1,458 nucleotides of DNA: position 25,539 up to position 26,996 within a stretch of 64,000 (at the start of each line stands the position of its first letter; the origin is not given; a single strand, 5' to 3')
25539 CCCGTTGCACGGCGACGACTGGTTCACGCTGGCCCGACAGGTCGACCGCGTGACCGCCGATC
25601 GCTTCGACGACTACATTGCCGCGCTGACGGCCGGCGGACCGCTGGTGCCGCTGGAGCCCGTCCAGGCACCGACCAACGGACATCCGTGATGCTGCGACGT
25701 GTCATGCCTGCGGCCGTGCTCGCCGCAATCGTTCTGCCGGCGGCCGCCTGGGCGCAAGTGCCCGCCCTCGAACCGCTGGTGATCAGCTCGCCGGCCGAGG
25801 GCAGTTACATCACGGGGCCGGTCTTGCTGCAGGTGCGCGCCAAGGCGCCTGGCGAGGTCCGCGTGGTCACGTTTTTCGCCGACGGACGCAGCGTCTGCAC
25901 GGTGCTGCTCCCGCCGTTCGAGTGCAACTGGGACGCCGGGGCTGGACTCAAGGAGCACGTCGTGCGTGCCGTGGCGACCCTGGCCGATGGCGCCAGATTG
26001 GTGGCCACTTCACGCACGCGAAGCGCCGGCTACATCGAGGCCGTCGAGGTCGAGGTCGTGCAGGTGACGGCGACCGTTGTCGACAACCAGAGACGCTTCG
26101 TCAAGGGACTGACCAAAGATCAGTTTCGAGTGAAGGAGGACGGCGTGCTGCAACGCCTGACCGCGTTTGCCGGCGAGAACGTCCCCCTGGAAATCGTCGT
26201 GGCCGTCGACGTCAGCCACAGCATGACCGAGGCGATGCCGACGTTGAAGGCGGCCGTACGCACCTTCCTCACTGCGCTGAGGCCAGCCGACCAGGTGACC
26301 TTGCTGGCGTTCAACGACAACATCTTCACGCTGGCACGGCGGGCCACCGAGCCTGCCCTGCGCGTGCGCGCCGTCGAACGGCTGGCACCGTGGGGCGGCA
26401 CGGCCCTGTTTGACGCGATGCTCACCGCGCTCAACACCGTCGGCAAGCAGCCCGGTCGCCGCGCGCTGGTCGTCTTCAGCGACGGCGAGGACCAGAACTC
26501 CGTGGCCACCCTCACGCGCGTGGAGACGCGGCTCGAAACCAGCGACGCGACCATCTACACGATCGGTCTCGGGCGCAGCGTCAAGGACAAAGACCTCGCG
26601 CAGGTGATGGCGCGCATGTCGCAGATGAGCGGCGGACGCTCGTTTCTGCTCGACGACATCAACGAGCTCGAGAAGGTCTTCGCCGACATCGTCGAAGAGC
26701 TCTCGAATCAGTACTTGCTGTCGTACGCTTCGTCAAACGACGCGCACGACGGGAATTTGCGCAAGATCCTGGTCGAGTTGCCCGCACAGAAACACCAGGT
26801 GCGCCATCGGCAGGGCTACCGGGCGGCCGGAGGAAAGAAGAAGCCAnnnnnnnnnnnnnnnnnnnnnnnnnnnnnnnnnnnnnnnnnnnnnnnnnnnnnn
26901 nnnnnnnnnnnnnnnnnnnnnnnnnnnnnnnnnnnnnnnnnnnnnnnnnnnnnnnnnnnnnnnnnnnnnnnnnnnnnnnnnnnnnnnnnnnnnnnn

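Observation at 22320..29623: Translationally coupled secreted operon (939-aa unknown protein, VWA protein, VWA-TPR protein) divergent from a dual-specificity phosphatase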

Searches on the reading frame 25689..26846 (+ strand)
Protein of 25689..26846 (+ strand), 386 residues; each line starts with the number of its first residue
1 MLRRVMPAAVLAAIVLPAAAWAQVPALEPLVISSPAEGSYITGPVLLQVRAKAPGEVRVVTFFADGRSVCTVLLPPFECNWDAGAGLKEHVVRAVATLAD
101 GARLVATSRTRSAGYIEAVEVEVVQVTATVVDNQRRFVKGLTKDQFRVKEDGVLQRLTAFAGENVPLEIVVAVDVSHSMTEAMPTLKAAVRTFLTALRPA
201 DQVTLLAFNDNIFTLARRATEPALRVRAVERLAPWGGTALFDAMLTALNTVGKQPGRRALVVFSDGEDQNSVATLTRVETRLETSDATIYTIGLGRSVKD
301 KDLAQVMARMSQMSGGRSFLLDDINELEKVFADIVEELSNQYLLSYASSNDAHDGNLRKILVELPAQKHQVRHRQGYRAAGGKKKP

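Call 8: search_protein_families(library=pfam, proteins=[window:25689-26846:+], max_evalue=0.1)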
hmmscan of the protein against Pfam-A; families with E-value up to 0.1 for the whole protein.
window:25689-26846:+ (386 aa): 11 families
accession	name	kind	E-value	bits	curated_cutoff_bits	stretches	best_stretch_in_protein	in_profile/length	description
PF00092.34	VWA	-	2.1e-12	48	23.8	1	169-331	2-172/174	von Willebrand factor type A domain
PF13519.12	VWA_2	-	2.6e-12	47.8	27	1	169-267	1-107/107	von Willebrand factor type A domain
PF17957.7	Big_7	-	1.7e-09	38.6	24.1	1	32-85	5-60/70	Bacterial Ig domain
PF05762.20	VWA_CoxE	-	5.3e-09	36.3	26.4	1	164-285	54-178/222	VWA domain containing CoxE-like protein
PF13768.12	VWA_3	-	1.4e-07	32.2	27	1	168-317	2-152/155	von Willebrand factor type A domain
PF06707.17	DUF1194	-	0.002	17.8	27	0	218-300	76-160/206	Protein of unknown function (DUF1194)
PF25106.1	VWA_4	-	0.0026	17.8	27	1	170-321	3-167/169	von Willebrand factor A domain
PF02875.26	Mur_ligase_C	-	0.012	16.9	28.4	0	242-327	23-107/127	Mur ligase, glutamate ligase domain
PF15286.11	Bcl-2_3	-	0.057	14.5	25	0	57-88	79-108/126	Apoptosis regulator M11, B cell 2 leukaemia/lymphoma like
PF25045.1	vWA_Ro60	-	0.062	13.7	27.7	0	169-240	2-78/165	Ro60 vWA domain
PF12308.13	Noelin-1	-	0.082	13.5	25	0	64-133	16-86/100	Neurogenesis glycoprotein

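Call 9: search_protein_families(library=ncbifam, proteins=[window:25689-26846:+], max_evalue=0.1)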
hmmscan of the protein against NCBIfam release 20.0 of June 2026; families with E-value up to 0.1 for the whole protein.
window:25689-26846:+ (386 aa): 5 families
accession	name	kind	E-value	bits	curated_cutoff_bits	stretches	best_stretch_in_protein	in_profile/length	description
TIGR03436.1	acidobact_VWFA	subfamily_domain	1.3e-49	169.5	81.25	1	119-379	5-323/324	VWA domain-containing protein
TIGR03788.1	marine_srt_targ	equivalog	1.7e-10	40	551.65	1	161-340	266-447/629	marine proteobacterial sortase target protein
NF010238.0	PRK13685.1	subfamily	2.1e-05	23.8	432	1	169-252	99-188/335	hypothetical protein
TIGR00868.1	hCaCC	subfamily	9.2e-05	20.4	900.85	1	234-334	379-476/863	calcium-activated chloride channel protein 1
NF047508.1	VWA_BatA_Lepto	exception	0.00019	20.6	380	1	165-341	87-275/315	VWA domain-containing protein BatA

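Call 25: search_protein_families(library=padloc, proteins=[window:25689-26846:+], max_evalue=0.1)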
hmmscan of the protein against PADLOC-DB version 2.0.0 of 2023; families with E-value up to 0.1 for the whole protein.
window:25689-26846:+ (386 aa): 1 family
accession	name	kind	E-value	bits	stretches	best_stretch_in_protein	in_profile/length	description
PDLC00444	JetA1|JetA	-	0.003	14.3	1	260-342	145-224/489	DUF3375 domain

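Call 82: search_solved_structures(query=window:25689-26846:+, max_evalue=0.01, show_alignments=2)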
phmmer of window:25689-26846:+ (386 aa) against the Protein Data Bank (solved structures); distinct sequences matched with E-value up to 0.01: 2.
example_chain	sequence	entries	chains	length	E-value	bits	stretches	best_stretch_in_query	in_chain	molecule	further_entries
9no5_A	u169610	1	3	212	0.00053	22.6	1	162-336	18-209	Putative secreted protein, hemolysin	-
8s05_A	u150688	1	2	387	0.0046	19.5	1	169-301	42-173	Conserved protein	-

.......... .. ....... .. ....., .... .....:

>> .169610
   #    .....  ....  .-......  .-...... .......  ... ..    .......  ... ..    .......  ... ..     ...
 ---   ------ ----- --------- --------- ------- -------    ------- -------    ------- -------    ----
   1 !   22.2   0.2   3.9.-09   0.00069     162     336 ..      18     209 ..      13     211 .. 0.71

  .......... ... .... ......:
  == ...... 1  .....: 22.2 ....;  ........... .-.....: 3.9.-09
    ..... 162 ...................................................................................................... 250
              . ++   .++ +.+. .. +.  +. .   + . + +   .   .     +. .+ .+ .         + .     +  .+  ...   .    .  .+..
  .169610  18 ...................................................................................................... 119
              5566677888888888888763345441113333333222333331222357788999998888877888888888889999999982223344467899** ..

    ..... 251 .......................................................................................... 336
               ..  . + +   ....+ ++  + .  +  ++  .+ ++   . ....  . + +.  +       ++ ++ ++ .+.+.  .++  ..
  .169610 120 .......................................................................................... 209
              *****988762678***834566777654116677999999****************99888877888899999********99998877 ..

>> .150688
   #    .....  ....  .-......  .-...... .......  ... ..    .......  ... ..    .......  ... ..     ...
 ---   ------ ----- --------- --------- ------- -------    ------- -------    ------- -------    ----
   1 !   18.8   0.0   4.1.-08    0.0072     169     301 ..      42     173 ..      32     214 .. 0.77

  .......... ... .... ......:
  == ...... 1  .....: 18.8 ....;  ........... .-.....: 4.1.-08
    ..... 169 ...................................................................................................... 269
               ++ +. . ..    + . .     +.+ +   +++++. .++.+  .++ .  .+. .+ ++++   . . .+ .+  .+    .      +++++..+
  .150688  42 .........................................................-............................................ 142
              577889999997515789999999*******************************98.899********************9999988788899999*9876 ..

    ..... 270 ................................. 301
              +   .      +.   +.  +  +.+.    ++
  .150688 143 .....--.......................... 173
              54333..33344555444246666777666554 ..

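Call 92: find_homologous_proteins(query=window:25689-26846:+)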
Query window:25689-26846:+ (386 aa): 2434 proteins with E <= 0.001 among 8000 candidates; the best 120 are listed.
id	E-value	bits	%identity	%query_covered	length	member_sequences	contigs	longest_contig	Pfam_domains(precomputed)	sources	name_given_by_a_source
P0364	3.6e-245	831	100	100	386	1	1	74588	PF13768.13,PF17957.8,PF00092.35,PF13519.13,PF05762.21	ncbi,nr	ncbi:MAG: VWA domain-containing protein [Vicinamibacteria bacterium]|nr:VWA domain-containing protei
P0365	8.4e-226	767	91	100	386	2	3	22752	PF13768.13,PF17957.8,PF00092.35,PF13519.13,PF05762.21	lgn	-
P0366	2.8e-215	732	89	98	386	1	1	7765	PF13768.13,PF17957.8,PF00092.35,PF13519.13,PF05762.21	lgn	-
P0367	1.2e-214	730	88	100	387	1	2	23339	PF13768.13,PF17957.8,PF00092.35,PF13519.13,PF05762.21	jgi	-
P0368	1.3e-214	730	88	100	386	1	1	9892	PF13768.13,PF17957.8,PF00092.35,PF13519.13,PF05762.21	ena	-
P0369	4.1e-214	728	88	100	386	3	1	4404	PF13768.13,PF17957.8,PF00092.35,PF13519.13,PF05762.21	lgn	-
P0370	5.2e-214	728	89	95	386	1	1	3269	PF13768.13,PF17957.8,PF00092.35,PF13519.13,PF05762.21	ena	-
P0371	1.0e-213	727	87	100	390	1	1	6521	PF13768.13,PF17957.8,PF00092.35,PF13519.13,PF05762.21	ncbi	-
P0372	1.1e-211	720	87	100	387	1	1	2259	PF13768.13,PF17957.8,PF00092.35,PF13519.13,PF05762.21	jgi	jgi:Ca-activated chloride channel family protein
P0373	2.1e-211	719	85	100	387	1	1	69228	PF13768.13,PF17957.8,PF00092.35,PF13519.13,PF05762.21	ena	-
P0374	1.0e-210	717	86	100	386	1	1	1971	PF13768.13,PF17957.8,PF00092.35,PF13519.13,PF05762.21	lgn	-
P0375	1.3e-209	714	84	100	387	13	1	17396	PF13768.13,PF17957.8,PF00092.35,PF13519.13,PF05762.21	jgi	jgi:Ca-activated chloride channel family protein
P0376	1.4e-209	713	85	100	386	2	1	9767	PF13768.13,PF17957.8,PF00092.35,PF13519.13,PF05762.21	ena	-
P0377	1.9e-209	713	85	100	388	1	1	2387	PF13768.13,PF17957.8,PF00092.35,PF13519.13,PF05762.21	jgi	-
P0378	2.3e-209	713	86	100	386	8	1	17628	PF13768.13,PF17957.8,PF00092.35,PF13519.13,PF05762.21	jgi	jgi:Ca-activated chloride channel homolog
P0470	4.1e-161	554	70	93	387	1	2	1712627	PF13768.13,PF17957.8,PF00092.35,PF25106.2,PF13519.13,PF05762.21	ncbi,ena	-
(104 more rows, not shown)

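Call 93: find_encoding_contigs(protein=P0470, flank=8000, max_places=1)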
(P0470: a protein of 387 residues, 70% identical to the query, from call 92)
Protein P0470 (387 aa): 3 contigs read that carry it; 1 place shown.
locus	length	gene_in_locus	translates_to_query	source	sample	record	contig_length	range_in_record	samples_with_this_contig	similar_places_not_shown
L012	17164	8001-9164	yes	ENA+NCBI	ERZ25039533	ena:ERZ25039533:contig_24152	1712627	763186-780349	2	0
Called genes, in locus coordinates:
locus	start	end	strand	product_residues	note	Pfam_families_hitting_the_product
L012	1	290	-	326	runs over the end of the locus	PF03446:NAD_binding_2, PF00393:6PGD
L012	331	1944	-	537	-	PF00342:PGI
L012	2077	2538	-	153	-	PF02502:LacAB_rpiB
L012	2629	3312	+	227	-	PF01182:Glucosamine_iso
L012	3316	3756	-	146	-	PF01741:MscL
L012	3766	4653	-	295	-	PF04338:DUF481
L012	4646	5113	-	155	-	PF00782:DSPc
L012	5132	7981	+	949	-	-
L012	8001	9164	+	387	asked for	PF17957:Big_7, PF05762:VWA_CoxE, PF13768:VWA_3, PF00092:VWA, PF13519:VWA_2, PF25106:VWA_4 (weak)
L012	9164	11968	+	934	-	PF07719:TPR_2 (faint), PF14559:TPR_19 (faint)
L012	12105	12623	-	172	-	PF13302:Acetyltransf_3, PF00583:Acetyltransf_1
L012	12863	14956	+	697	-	PF12439:GDE_N, PF06202:GDE_C, PF22422:MGH1-like_GH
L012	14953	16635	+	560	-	PF00128:Alpha-amylase, PF22157:SupH-like_C (weak)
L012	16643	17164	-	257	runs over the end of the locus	PF08220:HTH_DeoR, PF08279:HTH_11 (weak), PF00455:DeoRC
